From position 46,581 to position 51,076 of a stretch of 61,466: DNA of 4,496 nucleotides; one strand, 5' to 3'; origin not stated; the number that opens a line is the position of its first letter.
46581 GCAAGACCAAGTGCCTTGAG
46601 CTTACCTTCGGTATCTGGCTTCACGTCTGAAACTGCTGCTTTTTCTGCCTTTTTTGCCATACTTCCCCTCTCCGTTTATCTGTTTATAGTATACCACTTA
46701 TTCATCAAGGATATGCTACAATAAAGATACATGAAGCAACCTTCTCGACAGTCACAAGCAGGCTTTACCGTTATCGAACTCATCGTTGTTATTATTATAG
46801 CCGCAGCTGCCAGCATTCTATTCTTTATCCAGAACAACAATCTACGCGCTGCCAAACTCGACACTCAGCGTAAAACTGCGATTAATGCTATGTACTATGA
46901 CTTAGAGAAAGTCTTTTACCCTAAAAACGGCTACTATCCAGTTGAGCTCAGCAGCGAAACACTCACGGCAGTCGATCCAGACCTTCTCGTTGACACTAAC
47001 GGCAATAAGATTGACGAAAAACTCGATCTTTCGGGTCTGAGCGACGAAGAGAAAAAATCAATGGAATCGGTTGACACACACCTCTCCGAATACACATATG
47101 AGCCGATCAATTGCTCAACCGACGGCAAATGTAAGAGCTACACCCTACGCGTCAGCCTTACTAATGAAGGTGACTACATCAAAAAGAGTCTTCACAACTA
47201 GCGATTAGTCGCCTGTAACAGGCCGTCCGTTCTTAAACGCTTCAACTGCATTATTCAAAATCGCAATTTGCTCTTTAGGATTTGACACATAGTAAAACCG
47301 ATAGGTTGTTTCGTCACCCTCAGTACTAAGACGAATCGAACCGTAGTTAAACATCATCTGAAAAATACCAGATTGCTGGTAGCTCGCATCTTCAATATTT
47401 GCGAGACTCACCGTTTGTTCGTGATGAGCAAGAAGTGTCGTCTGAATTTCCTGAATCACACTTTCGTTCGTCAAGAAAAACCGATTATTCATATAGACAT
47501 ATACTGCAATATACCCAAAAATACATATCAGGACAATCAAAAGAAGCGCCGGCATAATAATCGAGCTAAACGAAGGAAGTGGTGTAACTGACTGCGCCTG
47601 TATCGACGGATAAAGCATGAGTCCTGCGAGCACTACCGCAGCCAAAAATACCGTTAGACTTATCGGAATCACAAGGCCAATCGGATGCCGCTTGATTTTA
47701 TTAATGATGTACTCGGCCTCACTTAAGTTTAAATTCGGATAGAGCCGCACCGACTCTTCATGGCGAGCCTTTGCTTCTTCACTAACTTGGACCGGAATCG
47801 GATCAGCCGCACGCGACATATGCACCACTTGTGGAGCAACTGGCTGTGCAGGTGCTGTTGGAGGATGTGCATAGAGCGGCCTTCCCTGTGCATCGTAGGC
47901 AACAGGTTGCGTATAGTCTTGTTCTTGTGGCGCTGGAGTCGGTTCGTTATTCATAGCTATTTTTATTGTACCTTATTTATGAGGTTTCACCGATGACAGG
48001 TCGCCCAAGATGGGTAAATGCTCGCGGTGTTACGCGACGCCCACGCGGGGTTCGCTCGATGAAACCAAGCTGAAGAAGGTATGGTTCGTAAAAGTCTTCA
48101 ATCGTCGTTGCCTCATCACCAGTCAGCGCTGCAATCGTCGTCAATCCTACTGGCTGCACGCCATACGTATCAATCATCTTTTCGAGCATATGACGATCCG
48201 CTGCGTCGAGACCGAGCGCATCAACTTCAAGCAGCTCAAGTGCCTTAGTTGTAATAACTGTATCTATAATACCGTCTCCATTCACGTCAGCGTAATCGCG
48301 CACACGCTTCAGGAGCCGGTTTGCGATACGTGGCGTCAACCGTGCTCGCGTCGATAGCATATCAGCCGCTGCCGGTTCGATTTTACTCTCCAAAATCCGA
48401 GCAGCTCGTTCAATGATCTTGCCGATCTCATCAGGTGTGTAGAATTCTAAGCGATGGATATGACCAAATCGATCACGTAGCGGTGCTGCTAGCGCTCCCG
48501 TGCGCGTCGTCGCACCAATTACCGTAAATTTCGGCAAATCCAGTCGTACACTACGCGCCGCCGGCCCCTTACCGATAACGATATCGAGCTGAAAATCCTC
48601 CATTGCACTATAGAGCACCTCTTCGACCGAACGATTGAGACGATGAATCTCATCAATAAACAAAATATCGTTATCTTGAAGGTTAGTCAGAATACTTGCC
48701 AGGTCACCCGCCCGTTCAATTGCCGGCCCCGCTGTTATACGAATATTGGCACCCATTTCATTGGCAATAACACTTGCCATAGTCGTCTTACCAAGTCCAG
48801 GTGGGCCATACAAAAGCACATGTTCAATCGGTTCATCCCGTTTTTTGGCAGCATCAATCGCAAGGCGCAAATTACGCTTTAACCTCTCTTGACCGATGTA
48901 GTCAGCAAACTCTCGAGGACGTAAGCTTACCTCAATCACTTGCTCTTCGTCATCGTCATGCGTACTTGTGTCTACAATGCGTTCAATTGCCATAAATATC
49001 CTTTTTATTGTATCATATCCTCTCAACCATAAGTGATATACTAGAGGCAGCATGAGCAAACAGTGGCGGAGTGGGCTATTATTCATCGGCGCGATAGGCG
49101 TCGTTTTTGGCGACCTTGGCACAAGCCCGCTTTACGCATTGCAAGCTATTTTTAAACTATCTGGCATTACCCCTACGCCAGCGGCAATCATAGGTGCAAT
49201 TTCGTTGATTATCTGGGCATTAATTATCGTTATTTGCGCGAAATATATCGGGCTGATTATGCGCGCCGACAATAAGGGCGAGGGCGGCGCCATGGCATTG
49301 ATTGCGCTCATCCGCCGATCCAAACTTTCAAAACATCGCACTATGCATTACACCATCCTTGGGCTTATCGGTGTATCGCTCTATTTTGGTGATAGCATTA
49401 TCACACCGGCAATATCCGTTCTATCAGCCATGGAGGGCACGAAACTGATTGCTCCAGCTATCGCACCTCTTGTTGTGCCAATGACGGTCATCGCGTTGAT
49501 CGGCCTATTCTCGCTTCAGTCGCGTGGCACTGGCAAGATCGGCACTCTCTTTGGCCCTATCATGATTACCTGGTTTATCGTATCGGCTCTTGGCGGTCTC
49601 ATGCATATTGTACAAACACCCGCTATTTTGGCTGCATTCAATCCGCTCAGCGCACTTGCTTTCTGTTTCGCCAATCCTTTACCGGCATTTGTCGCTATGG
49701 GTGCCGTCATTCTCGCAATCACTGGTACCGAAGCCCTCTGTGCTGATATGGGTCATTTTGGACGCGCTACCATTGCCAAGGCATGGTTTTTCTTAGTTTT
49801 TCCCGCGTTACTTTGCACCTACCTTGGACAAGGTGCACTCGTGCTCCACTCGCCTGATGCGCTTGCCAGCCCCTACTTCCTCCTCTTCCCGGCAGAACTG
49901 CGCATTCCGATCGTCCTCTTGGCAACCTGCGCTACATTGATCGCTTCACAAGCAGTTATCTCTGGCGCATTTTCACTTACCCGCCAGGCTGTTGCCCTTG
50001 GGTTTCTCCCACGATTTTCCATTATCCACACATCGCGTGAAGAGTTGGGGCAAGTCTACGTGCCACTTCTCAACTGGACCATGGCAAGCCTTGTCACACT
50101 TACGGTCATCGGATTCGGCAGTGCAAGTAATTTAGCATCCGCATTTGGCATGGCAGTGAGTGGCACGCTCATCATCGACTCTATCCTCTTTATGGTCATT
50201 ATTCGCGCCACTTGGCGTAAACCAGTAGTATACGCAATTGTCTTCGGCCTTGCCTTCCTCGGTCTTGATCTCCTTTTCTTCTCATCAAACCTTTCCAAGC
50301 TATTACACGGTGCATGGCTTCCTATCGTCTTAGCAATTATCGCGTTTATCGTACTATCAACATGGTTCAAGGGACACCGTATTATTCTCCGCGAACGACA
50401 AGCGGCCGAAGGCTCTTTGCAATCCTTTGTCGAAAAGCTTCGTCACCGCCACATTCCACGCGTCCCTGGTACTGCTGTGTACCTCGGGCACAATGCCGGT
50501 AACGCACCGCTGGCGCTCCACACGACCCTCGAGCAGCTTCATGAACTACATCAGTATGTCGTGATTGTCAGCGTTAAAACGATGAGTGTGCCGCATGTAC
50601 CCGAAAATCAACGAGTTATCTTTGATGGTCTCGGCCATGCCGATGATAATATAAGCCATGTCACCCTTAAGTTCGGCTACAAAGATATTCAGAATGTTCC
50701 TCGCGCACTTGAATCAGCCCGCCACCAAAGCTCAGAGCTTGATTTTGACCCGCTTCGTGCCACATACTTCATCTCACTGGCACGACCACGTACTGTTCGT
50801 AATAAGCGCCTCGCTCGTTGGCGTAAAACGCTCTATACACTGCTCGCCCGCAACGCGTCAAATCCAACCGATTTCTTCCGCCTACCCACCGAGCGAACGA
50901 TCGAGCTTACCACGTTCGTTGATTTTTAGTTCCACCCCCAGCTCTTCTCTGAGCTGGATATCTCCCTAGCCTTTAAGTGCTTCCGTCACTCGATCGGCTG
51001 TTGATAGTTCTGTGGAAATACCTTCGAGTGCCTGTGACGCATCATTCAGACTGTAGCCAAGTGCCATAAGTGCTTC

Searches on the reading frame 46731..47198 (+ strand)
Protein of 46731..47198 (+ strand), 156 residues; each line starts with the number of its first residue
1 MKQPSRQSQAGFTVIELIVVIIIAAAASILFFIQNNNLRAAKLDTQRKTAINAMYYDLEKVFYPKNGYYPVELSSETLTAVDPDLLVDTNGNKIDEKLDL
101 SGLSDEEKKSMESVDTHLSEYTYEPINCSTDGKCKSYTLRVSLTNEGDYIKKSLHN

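Call 38: search_protein_families(library=pfam, proteins=[window:46731-47198:+], max_evalue=0.001)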
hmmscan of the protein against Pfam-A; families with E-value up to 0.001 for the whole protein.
window:46731-47198:+ (156 aa): 1 family
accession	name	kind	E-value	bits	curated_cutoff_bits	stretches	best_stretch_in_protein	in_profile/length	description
PF07963.17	N_methyl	-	0.00019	21.3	21.2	1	7-28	2-23/27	Prokaryotic N-terminal methylation motif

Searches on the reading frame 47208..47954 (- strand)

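Call 38: search_protein_families(library=pfam, proteins=[window:47208-47954:-], max_evalue=0.001)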
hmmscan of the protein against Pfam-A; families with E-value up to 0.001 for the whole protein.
window:47208-47954:- (249 aa): 1 family
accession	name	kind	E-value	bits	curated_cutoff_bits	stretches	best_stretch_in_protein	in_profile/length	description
PF03703.20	bPH_2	-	0.00012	22.6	22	1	154-225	1-70/78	Bacterial PH domain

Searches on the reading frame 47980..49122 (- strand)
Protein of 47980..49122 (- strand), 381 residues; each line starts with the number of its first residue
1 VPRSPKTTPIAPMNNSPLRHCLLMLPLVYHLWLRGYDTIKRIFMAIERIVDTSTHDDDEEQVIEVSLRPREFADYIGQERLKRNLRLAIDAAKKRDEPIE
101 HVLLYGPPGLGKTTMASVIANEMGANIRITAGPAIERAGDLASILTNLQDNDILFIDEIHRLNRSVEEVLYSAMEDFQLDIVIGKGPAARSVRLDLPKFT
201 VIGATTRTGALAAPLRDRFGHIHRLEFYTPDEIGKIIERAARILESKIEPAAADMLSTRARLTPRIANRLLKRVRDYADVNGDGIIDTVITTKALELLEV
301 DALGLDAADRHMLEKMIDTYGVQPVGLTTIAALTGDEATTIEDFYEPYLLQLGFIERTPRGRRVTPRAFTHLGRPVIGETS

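Call 38: search_protein_families(library=pfam, proteins=[window:47980-49122:-], max_evalue=0.001)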
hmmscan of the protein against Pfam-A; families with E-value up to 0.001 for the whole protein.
window:47980-49122:- (381 aa): 14 families
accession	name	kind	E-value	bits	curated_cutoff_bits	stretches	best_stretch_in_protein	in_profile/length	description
PF05496.18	RuvB_N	-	5.4e-80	267.2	27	1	67-225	1-159/159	Holliday junction DNA helicase RuvB P-loop domain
PF17864.7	AAA_lid_4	-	2.4e-26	91.7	27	1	228-301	1-74/74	RuvB AAA lid domain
PF00004.35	AAA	-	4.9e-23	82.5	21.2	1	102-224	1-128/131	ATPase family associated with various cellular activities (AAA)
PF05491.19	RuvB_C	-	4.9e-22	78.1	24.7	1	303-372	2-71/72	RuvB C-terminal winged helix domain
PF07728.20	AAA_5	-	3.4e-10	40.5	22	1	101-219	1-139/139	AAA domain (dynein-related subfamily)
PF13191.12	AAA_16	-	7.2e-07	30.3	32.6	1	76-135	3-61/167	AAA ATPase domain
PF01078.27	Mg_chelatase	-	8.9e-07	28.9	20.3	0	72-120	2-43/207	Magnesium chelatase, subunit ChlI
PF14532.12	Sigma54_activ_2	-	7.4e-05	23.5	25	1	82-173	7-92/138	Sigma-54 interaction domain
PF00910.28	RNA_helicase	-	0.00013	22.9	21.5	1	102-171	1-65/105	RNA helicase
PF13173.12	AAA_14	-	0.00026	21.4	27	1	102-182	5-94/129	AAA domain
PF07726.17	AAA_3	-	0.00027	21.2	27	0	101-132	1-33/131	ATPase family associated with various cellular activities (AAA)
PF20720.3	nSTAND3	-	0.00034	20.8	27.2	1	94-158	12-73/155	Novel STAND NTPase 3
PF06068.19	TIP49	-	0.00034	20.3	23.8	0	74-130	25-81/347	TIP49 P-loop domain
PF00158.32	Sigma54_activat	-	0.00086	19.5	20.2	0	149-190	92-133/168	Sigma-54 interaction domain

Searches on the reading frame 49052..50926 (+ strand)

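Call 38: search_protein_families(library=pfam, proteins=[window:49052-50926:+], max_evalue=0.001)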
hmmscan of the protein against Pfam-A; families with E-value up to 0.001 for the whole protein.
window:49052-50926:+ (625 aa): 2 families
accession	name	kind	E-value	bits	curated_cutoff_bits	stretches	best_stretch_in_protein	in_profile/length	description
PF02705.21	K_trans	-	4.2e-164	546.7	24.8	1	11-461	2-453/454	K+ potassium transporter integral membrane domain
PF22776.1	K_trans_C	-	1.4e-31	109.8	24.8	1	472-622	1-148/151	K+ potassium transporter C-terminal domain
